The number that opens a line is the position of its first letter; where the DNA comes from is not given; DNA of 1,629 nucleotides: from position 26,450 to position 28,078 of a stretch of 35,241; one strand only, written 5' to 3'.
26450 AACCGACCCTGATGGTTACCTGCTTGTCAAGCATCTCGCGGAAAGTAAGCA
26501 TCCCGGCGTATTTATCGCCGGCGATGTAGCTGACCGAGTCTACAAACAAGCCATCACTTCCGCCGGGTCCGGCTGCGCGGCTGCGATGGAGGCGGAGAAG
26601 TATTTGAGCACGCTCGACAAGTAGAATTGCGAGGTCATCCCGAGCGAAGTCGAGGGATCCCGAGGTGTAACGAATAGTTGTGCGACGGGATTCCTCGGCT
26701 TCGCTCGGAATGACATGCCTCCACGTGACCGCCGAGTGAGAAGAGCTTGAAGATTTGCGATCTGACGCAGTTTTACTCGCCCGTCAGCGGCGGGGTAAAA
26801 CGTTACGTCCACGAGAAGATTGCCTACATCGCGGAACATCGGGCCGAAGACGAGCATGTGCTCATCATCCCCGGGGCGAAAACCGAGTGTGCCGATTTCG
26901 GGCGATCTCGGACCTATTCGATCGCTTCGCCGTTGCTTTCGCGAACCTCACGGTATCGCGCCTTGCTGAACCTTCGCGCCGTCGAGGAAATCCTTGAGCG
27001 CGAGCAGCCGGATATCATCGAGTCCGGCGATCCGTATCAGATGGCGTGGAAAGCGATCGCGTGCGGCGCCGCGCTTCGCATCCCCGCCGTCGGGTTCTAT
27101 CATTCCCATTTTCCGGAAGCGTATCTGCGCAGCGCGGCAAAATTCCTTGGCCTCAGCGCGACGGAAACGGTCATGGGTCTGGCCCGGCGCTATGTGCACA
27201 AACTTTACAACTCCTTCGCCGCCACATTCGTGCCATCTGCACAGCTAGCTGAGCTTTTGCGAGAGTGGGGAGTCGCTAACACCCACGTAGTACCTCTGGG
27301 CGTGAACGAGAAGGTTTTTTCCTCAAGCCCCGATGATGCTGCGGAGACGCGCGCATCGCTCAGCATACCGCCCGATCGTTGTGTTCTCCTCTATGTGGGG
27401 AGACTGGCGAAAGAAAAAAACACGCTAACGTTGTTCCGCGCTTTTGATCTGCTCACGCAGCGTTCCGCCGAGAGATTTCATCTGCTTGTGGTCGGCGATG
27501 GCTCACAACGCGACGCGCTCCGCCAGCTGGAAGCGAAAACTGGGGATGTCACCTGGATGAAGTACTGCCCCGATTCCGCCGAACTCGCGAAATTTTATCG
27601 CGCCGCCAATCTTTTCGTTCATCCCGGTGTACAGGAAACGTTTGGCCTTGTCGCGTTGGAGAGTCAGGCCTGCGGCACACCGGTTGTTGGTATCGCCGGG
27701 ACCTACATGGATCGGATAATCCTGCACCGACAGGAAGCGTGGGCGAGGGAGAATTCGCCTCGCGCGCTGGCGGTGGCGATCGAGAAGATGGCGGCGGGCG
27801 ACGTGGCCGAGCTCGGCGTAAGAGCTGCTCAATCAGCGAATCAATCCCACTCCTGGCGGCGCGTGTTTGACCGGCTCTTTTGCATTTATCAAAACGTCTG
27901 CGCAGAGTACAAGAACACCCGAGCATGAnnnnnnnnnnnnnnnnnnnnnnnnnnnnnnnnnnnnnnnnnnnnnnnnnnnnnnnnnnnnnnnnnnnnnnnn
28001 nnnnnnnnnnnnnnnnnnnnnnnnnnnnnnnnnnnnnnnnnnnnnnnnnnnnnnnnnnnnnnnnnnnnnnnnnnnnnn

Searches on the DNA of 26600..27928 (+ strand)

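Call 18: search_rna_families(source=window, start=26600, end=26750, threshold=evalue, max_evalue=10)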
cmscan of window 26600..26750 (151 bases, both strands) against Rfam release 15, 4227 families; matches with E-value up to 10: 19.
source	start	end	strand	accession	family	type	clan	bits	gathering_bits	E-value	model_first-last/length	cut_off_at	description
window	26634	26714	+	RF03573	mir-1954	Gene; miRNA;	-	39.3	99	8.3e-08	1-82/82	no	mir-1954 microRNA precursor family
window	26628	26719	+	RF03962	mir-958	Gene; miRNA;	-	24.4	78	0.0016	1-92/92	no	mir-958 microRNA precursor family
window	26637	26711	+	RF03816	MIR6297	Gene; miRNA;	-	23.7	114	0.016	1-107/107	no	MIR6297 microRNA precursor family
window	26623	26723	+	RF00804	mir-240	Gene; miRNA;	-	22.4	67.5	0.024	1-99/99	no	mir-240 microRNA precursor family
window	26637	26711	-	RF03816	MIR6297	Gene; miRNA;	-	21.3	114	0.065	1-107/107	no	MIR6297 microRNA precursor family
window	26639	26709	+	RF03819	mir-Ro6-3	Gene; miRNA;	-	21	79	0.24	1-72/72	no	mir-Ro6-3 microRNA precursor family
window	26639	26709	+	RF03935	mir-763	Gene; miRNA;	-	20.7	100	0.032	1-120/120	no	mir-763 microRNA precursor family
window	26631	26721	+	RF03414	mir-670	Gene; miRNA;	-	20.3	95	0.11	1-90/90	no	mir-670 microRNA precursor family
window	26624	26723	+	RF03984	MIR2933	Gene; miRNA;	-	20.1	70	0.039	1-112/112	no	MIR2933 microRNA precursor family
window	26639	26709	-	RF03819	mir-Ro6-3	Gene; miRNA;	-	18.5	79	0.9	1-72/72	no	mir-Ro6-3 microRNA precursor family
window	26641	26707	+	RF03527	mir-3072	Gene; miRNA;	-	18.1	86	0.95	1-83/83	no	mir-3072 microRNA precursor family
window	26642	26706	+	RF03405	mir-3200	Gene; miRNA;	-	17.7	79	0.87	1-92/92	no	mir-3200 microRNA precursor family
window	26626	26724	-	RF03414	mir-670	Gene; miRNA;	-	17.1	95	0.77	1-90/90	no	mir-670 microRNA precursor family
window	26641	26707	+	RF03934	mir-m107-1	Gene; miRNA;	-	16.5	83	0.96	1-65/65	no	mir-m107-1 microRNA precursor family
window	26631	26717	-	RF03481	mir-9014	Gene; miRNA;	-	15.5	63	0.99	1-88/88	no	mir-9014 microRNA precursor family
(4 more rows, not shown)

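Call 28: search_dna_similar(query=window:26625-26725:+, collection=plasmids, mode=distant, max_evalue=0.001, max_rows=30)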
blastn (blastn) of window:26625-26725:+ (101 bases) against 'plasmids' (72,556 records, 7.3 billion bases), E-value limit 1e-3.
No match.

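Call 29: search_dna_similar(query=window:26625-26725:+, collection=phages, mode=distant, max_evalue=0.001, max_rows=20)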
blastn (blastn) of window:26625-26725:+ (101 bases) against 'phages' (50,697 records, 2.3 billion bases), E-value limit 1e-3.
No match.

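Call 80: search_with_rna_model(model_id=R1, sources=[L126, L127, L128], filters=off, max_evalue=1)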
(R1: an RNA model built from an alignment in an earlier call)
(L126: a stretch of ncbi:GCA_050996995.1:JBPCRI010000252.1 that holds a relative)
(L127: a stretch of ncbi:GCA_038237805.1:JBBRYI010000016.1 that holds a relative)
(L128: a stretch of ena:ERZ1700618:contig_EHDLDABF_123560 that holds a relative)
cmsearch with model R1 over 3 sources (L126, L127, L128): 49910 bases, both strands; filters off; matches with E-value up to 1: 2.
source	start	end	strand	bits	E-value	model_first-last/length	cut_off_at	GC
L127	9879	9906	+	42.5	5.6e-08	1-28/28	no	0.5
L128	2245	2265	-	13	0.51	1-28/28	no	0.48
